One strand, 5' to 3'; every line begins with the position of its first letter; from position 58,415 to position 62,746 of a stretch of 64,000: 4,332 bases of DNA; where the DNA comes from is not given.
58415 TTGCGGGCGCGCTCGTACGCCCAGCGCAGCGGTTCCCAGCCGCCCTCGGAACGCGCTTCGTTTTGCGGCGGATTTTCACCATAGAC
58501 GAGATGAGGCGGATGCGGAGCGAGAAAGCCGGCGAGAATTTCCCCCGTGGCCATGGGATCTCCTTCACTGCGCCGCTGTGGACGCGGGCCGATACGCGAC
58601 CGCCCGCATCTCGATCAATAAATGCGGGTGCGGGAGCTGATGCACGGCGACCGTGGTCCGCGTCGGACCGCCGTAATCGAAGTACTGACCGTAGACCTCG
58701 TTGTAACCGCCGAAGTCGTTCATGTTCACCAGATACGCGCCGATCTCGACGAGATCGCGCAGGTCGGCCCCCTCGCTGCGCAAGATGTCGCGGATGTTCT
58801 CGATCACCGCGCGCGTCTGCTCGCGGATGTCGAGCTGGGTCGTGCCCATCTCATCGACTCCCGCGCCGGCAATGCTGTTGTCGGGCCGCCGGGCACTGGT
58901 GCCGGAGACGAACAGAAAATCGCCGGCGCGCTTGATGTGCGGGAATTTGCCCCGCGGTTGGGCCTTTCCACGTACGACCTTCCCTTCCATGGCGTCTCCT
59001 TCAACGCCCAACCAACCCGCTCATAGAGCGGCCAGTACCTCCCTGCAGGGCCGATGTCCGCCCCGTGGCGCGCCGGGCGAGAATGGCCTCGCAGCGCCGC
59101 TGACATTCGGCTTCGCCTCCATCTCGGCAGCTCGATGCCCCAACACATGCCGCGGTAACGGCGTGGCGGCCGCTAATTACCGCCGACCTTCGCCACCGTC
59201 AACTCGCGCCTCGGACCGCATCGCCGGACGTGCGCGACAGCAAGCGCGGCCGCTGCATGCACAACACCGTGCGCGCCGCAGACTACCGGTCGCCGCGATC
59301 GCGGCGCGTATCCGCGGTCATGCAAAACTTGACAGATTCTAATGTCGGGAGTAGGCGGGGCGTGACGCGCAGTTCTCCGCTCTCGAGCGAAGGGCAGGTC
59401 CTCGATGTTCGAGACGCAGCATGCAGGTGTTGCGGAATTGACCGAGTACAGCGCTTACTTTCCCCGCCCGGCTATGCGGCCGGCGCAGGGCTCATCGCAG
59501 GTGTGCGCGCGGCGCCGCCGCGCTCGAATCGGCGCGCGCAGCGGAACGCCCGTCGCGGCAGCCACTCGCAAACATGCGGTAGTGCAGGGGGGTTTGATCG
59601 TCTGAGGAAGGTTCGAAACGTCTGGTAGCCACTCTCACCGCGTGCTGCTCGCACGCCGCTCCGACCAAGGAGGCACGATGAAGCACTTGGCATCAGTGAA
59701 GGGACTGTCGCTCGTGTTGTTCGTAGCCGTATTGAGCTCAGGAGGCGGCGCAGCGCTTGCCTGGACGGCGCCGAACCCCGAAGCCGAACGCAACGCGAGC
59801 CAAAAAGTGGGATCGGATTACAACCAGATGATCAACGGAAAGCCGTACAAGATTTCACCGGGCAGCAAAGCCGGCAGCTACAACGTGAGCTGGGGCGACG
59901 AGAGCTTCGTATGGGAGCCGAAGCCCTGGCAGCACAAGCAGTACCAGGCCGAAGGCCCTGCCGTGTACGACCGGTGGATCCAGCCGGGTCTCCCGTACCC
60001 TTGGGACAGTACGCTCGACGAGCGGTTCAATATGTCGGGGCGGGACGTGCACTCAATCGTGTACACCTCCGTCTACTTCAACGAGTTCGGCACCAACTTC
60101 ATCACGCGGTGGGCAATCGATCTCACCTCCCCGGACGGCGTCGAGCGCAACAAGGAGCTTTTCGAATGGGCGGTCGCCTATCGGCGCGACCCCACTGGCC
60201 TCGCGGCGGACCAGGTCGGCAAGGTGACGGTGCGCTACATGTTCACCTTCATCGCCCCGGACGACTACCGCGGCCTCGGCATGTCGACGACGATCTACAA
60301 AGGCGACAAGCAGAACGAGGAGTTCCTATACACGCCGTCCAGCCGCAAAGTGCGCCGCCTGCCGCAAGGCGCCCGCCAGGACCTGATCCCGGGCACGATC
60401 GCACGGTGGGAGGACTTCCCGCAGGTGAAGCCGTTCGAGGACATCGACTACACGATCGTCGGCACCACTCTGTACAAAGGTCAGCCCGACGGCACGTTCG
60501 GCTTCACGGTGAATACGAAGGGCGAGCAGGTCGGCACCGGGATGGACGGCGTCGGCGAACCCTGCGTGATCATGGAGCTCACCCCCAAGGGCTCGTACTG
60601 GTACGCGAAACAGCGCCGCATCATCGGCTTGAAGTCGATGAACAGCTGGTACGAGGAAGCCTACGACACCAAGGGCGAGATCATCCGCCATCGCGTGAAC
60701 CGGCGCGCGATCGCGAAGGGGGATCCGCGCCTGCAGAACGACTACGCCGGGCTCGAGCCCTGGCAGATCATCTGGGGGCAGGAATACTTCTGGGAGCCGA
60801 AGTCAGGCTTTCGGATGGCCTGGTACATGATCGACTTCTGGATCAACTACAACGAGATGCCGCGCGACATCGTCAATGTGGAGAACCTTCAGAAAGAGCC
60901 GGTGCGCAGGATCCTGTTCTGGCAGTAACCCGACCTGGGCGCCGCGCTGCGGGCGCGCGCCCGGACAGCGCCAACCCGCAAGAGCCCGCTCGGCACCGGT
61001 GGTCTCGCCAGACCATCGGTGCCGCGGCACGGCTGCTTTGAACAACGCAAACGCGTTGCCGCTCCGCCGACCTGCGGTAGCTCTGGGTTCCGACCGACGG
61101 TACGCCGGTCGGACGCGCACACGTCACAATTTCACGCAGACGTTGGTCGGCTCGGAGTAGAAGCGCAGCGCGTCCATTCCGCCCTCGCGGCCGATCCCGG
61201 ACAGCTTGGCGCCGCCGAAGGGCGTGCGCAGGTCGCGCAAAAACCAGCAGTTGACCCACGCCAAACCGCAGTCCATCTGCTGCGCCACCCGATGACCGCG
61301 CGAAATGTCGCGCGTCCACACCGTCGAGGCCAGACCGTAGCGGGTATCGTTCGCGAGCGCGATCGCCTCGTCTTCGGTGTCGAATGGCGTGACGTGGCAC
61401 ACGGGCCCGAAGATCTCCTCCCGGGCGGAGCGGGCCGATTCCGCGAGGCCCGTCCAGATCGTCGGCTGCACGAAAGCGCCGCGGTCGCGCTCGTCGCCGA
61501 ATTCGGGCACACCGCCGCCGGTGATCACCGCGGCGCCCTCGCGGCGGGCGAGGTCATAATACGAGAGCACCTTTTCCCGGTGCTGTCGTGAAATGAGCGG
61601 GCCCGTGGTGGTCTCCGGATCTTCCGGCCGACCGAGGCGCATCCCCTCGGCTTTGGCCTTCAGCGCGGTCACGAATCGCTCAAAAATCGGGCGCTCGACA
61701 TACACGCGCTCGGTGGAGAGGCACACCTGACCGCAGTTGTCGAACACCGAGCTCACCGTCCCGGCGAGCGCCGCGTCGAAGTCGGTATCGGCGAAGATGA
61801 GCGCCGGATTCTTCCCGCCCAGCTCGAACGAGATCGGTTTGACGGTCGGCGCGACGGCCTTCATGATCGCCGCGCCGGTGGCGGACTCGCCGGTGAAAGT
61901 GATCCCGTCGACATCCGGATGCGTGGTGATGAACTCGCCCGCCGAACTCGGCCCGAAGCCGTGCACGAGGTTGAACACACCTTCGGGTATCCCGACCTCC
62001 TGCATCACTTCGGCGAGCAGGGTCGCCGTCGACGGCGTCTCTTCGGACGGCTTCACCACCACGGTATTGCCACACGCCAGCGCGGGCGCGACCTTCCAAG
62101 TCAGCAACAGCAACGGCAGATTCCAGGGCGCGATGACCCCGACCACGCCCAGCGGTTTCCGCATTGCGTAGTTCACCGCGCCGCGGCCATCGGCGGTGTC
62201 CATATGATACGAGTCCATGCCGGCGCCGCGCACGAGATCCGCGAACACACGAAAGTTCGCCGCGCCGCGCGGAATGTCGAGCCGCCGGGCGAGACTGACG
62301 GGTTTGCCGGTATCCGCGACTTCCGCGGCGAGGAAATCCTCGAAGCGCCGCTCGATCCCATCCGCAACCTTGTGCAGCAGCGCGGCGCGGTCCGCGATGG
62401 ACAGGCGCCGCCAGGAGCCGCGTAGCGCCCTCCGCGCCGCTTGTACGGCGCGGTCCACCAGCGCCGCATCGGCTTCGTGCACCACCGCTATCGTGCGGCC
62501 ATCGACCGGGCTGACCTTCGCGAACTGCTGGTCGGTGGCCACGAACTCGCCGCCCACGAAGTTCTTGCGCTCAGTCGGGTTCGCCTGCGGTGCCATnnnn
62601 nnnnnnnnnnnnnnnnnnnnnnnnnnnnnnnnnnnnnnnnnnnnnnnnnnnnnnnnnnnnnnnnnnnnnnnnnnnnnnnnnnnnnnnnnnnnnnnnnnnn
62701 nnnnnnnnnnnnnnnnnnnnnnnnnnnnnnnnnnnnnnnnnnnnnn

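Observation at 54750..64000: Complete 2-aminophenol-type meta-cleavage pathway (RidA deaminase + two-subunit LigB dioxygenase + ALDH + hydratase/decarboxylase pair + DmpFG)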

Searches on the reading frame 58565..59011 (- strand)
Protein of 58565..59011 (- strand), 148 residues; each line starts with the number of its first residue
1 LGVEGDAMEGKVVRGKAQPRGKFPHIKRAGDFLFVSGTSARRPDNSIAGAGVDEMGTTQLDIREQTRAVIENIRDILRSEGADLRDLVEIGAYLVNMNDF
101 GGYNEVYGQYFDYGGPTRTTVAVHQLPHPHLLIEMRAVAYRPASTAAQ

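Call 3: search_protein_families(library=pfam, proteins=[window:58565-59011:-])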
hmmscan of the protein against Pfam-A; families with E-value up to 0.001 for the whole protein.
window:58565-59011:- (148 aa): 1 family
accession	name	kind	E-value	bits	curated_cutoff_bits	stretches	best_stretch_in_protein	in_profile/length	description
PF01042.26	Ribonuc_L-PSP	-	1.2e-23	83.8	27.3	1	18-140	6-120/121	Endoribonuclease L-PSP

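Call 7: search_protein_families(library=ncbifam, proteins=[window:58565-59011:-], max_evalue=0.00001)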
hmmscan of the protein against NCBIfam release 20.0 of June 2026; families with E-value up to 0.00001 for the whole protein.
window:58565-59011:- (148 aa): 3 families
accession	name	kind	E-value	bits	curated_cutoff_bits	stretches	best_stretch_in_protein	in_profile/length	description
TIGR00004.1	TIGR00004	subfamily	4.8e-20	72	106.25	1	21-140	14-124/125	Rid family detoxifying hydrolase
NF008490.0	PRK11401.1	equivalog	2.4e-12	46.9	222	1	55-142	39-128/129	enamine/imine deaminase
TIGR03610.1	RutC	equivalog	2.6e-10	40.5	169.1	1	14-140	9-125/127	pyrimidine utilization protein C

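Call 10: search_solved_structures(query=window:58565-59011:-, max_evalue=0.001)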
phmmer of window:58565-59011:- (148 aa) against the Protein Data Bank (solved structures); distinct sequences matched with E-value up to 0.001: 52.
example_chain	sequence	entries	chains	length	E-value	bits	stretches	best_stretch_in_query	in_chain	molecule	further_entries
6izh_A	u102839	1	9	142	2.5e-56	192.9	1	9-142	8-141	2-aminomuconate deaminase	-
2dyy_A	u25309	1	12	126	1.4e-20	77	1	17-141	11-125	UPF0076 protein PH0854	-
2csl_A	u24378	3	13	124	9.8e-17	64.6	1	21-138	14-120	protein translation initiation inhibitor | translation initiation inhibitor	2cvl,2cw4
1x25_A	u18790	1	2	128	2.5e-13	53.5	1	16-137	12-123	Hypothetical UPF0076 protein ST0811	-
5yu2_A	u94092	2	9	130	3.2e-13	53.2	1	58-134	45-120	Translation initiation inhibitor homologue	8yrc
1qd9_A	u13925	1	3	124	8.6e-13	51.8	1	60-139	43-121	PURINE REGULATORY PROTEIN YABJ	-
5y6u_A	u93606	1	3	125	8.8e-13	51.8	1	60-139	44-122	YabJ protein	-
2b33_A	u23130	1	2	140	1e-12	51.6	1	29-141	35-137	protein synthesis inhibitor, putative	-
7cd2_A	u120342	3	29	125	2.3e-12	50.4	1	60-139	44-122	YabJ protein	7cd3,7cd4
1xrg_A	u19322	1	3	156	3.2e-12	49.9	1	22-140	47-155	Putative translation initiation inhibitor, yjgF family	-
1jd1_A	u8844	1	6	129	1.3e-11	48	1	21-139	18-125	HYPOTHETICAL 13.9 KDA PROTEIN IN FCY2-PET117 INTERGENIC REGION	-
2uyj_A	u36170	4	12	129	1.4e-11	47.9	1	54-142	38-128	PROTEIN TDCF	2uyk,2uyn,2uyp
2cwj_A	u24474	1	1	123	4.3e-11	46.3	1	18-140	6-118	putative endonuclease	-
3r0p_A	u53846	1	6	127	5.3e-11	46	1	58-132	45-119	L-PSP putative endoribonuclease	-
8v8r_A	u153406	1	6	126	5.8e-11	45.9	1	21-138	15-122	Enamine/imine deaminase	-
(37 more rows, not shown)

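Call 36: search_dna_similar(query=window:58565-58990:-, collection=plasmids, mode=protein, max_rows=25, max_evalue=1e-15)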
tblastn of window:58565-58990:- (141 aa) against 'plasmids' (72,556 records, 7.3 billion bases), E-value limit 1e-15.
Records with a match: 36; places in all: 40; records where one place covers at least 80% of the query: 36.
Best place of each record, by identity: 80-90% 1; 60-80% 34; <60% 1.
By first word of the organism name: Mycetohabitans 9; Streptomyces 5; Cupriavidus 3; Burkholderia 2; Variovorax 2; Polaromonas 2; Rhodococcus 2; Vibrio 2; Ensifer 2; Caballeronia 1; and 6 more.
By predicted mobility (MOB-suite, as given by PLSDB): non-mobilizable 24; mobilizable 6; conjugative 6.
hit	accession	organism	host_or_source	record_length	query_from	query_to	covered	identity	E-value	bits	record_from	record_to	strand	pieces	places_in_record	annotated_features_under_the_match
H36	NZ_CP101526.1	Burkholderia arboris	mixed culture,soil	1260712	1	135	96%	80.0%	1e-68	230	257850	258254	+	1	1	none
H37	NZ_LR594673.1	Variovorax sp. PBL-E5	linuron-contaminated soil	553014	2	135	95%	77.6%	1e-67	227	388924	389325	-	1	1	RidA family protein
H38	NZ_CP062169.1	Mycetohabitans endofungorum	Rhizopus microsporus,bacterial ...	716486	2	135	95%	77.6%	7e-67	225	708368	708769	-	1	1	RidA family protein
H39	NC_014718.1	Mycetohabitans rhizoxinica HKI 454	-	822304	2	135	95%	77.6%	8e-67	225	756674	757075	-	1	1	RidA family protein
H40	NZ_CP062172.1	Mycetohabitans rhizoxinica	Rhizopus microsporus,bacterial ...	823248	2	135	95%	77.6%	8e-67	225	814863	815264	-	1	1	RidA family protein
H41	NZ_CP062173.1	Mycetohabitans rhizoxinica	Rhizopus microsporus,bacterial ...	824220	2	135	95%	77.6%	8e-67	225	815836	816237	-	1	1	RidA family protein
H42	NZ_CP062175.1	Mycetohabitans rhizoxinica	Rhizopus microsporus,bacterial culture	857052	2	135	95%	77.6%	8e-67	225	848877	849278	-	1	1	RidA family protein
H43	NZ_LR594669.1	Variovorax sp. SRS16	linuron-contaminated soil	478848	2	135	95%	77.6%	1e-66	224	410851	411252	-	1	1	RidA family protein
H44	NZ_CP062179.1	Mycetohabitans endofungorum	Rhizopus microsporus,bacterial ...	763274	2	135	95%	77.6%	4e-66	223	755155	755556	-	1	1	RidA family protein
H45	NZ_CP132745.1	Mycetohabitans endofungorum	-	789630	2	135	95%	76.9%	6e-66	223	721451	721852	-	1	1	RidA family protein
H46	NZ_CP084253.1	Caballeronia sp. Sq4a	Anasa tristis,Cell culture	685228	1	135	96%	76.3%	2e-64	218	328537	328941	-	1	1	RidA family protein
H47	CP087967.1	Polaromonas sp. P1-6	cell culture,cave ground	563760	2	140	99%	73.5%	4e-53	231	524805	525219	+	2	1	none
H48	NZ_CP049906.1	Diaphorobacter sp. HDW4B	single bacterial strain,Hydrophilus ...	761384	2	134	94%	76.7%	7e-65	219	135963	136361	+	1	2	RidA family protein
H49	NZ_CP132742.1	Mycetohabitans endofungorum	Rhizopus microsporus,culture isolated ...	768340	2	135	95%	76.1%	1e-65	222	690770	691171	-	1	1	RidA family protein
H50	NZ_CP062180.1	Mycetohabitans endofungorum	Rhizopus microsporus,bacterial ...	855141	2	135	95%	76.1%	1e-65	222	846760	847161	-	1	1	RidA family protein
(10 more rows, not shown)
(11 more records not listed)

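Call 37: search_solved_structures(query=window:58565-58990:-, max_evalue=1e-30, show_alignments=1)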
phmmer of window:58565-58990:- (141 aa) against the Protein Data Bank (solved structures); distinct sequences matched with E-value up to 1e-30: 1.
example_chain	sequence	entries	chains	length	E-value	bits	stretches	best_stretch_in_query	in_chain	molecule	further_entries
6izh_A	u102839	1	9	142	3.1e-56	192.5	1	3-135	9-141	2-aminomuconate deaminase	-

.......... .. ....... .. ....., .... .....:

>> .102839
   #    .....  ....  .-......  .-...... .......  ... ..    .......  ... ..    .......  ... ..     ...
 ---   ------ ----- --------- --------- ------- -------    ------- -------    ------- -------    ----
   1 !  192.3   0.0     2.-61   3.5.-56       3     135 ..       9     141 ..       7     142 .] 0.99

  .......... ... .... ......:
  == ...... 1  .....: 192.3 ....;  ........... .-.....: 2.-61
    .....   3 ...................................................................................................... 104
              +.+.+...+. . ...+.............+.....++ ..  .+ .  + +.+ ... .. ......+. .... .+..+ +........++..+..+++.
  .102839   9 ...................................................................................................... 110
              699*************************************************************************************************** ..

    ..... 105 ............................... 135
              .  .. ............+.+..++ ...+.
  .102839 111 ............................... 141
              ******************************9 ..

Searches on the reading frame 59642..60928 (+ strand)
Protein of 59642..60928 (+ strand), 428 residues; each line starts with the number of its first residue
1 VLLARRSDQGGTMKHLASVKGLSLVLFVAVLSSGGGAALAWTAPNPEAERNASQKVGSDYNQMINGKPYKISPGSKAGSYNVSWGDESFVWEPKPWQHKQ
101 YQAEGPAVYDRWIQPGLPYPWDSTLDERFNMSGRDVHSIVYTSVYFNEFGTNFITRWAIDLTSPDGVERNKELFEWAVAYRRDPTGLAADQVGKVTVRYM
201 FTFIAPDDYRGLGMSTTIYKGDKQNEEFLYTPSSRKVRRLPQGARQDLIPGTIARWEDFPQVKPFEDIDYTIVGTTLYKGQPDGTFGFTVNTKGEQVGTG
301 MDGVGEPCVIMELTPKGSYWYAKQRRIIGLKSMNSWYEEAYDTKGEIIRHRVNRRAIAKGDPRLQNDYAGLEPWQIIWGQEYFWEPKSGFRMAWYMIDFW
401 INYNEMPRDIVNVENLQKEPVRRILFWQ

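Call 3: search_protein_families(library=pfam, proteins=[window:59642-60928:+])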
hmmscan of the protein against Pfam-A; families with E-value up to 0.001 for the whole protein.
window:59642-60928:+ (428 aa): 2 families
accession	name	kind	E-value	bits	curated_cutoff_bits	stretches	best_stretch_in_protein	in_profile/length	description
PF17131.11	LolA_like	-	6.8e-11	42.6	30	1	198-349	4-129/184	Outer membrane lipoprotein-sorting protein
PF07044.18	DUF1329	-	6.8e-08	32.6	23.1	1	174-259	118-207/368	Protein of unknown function (DUF1329)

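Call 7: search_protein_families(library=ncbifam, proteins=[window:59642-60928:+], max_evalue=0.00001)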
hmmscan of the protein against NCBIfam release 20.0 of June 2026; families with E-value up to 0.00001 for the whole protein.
window:59642-60928:+ (428 aa): 0 families

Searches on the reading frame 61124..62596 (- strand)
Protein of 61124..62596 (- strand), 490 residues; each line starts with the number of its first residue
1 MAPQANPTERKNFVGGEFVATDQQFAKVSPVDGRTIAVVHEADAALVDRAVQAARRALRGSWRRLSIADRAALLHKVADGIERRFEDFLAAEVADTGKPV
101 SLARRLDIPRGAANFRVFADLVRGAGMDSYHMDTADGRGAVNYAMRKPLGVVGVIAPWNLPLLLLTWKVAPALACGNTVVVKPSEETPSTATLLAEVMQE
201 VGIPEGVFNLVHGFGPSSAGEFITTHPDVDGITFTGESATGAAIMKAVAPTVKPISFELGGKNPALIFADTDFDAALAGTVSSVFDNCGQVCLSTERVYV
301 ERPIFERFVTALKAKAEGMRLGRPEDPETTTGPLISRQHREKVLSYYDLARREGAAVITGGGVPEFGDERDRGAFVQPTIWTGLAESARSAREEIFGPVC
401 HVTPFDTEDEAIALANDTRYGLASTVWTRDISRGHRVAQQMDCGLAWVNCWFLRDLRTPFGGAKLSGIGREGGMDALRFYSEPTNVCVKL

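Call 3: search_protein_families(library=pfam, proteins=[window:61124-62596:-])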
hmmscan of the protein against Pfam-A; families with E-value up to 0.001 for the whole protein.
window:61124-62596:- (490 aa): 2 families
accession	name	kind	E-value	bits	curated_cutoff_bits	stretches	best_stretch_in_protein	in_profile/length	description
PF00171.27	Aldedh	-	3.3e-160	534.1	23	1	21-485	4-460/461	Aldehyde dehydrogenase family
PF05893.19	LuxC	-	0.00098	18.5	21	0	132-302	73-245/401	Acyl-CoA reductase (LuxC)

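Call 7: search_protein_families(library=ncbifam, proteins=[window:61124-62596:-], max_evalue=0.00001)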
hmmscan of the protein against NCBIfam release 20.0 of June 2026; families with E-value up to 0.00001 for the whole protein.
window:61124-62596:- (490 aa): 44 families (the best 25 are shown)
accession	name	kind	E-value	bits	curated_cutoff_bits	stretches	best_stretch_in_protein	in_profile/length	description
TIGR03216.1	OH_muco_semi_DH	equivalog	8.5e-260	862.3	693.25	1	11-490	2-481/481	2-hydroxymuconic semialdehyde dehydrogenase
TIGR02299.1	HpaE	equivalog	7.3e-160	532.7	638.35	1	12-489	3-477/488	5-carboxymethyl-2-hydroxymuconate semialdehyde dehydrogenase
TIGR01804.1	BADH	equivalog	2.4e-137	458.2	668.6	1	13-482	1-465/467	betaine-aldehyde dehydrogenase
NF009725.0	PRK13252.1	equivalog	9.8e-135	449.7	593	1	8-490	5-481/488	betaine-aldehyde dehydrogenase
NF045736.1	PaDhStyDRhodo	equivalog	3.6e-133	444.6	800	1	12-486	5-475/479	phenylacetaldehyde dehydrogenase StyD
NF010000.0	PRK13473.1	subfamily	2.3e-131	438.7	615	1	10-488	3-472/475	aminobutyraldehyde dehydrogenase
NF050026.1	AcaldDHExaC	equivalog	1.6e-119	399.8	900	1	10-488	16-493/503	acetaldehyde dehydrogenase ExaC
NF045735.1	PaDhStyDPseudo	equivalog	5.2e-119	398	850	1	11-488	4-481/483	phenylacetaldehyde dehydrogenase StyD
NF007352.0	PRK09847.1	equivalog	3.2e-110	369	850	1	9-485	19-488/495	aldehyde dehydrogenase PuuC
TIGR01780.1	SSADH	subfamily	8.5e-105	351.2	646.35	1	29-478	3-442/448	succinate-semialdehyde dehydrogenase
NF006916.0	PRK09407.1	equivalog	3.8e-104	349.2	521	1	20-487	31-491/526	succinic semialdehyde dehydrogenase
NF042993.1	AlphKGSA_gudD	equivalog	1.5e-102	343.8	770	1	11-489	5-481/481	alpha-ketoglutaric semialdehyde dehydrogenase GucD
TIGR03374.1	ABALDH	equivalog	6.2e-101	338.5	909.3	1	13-481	5-464/472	aminobutyraldehyde dehydrogenase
TIGR04284.1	aldehy_Rv0768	hypoth_equivalog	5.4e-99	332.3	775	1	13-483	4-473/480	aldehyde dehydrogenase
NF052305.1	DioxValDhHalo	equivalog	2.4e-96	323.6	750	1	8-482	3-475/483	2,5-dioxovalerate dehydrogenase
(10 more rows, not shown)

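Call 59: search_solved_structures(query=window:61124-62596:-, max_evalue=1e-100)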
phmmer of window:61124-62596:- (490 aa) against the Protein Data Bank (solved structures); distinct sequences matched with E-value up to 1e-100: 53.
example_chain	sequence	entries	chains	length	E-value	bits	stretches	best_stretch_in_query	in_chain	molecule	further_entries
4u3w_A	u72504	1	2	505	4.1e-220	734.5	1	11-490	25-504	2-aminomuconate 6-semialdehyde dehydrogenase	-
7bzv_A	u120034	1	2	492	3.3e-215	718.4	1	9-490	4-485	2-aminomuconic 6-semialdehyde dehydrogenase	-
4i1w_A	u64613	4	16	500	3e-214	715.2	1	6-490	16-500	2-aminomuconate 6-semialdehyde dehydrogenase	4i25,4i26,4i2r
4npi_A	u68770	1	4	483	1.6e-213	712.8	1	11-490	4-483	2-aminomuconate 6-semialdehyde dehydrogenase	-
5kj5_A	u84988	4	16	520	1.8e-213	712.6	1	6-490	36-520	2-aminomuconate 6-semialdehyde dehydrogenase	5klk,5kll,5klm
5kln_A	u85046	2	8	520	4.9e-213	711.2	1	6-490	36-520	2-aminomuconate 6-semialdehyde dehydrogenase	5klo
4oe2_A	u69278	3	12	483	1.1e-212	710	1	11-490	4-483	2-aminomuconate 6-semialdehyde dehydrogenase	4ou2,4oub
4o6r_A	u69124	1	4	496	2.4e-118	399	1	11-488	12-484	Aldehyde Dehydrogenase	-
2d4e_A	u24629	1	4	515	2.4e-114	385.7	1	11-487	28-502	5-carboxymethyl-2-hydroxymuconate semialdehyde dehydrogenase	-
4go4_A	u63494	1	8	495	4.1e-113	381.7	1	23-488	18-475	Putative gamma-hydroxymuconic semialdehyde dehydrogenase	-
4go3_A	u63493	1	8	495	4.2e-113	381.6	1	23-488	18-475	Putative gamma-hydroxymuconic semialdehyde dehydrogenase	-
5gtk_A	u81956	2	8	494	5.5e-110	371.4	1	9-488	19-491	Betaine-aldehyde dehydrogenase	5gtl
5gt6_A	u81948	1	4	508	6.1e-110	371.2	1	9-488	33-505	Betaine-aldehyde dehydrogenase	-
4qf6_A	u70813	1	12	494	2.7e-109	369.1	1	9-488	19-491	Aldehyde dehydrogenase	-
4qet_A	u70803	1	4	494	5e-109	368.2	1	9-488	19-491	Aldehyde dehydrogenase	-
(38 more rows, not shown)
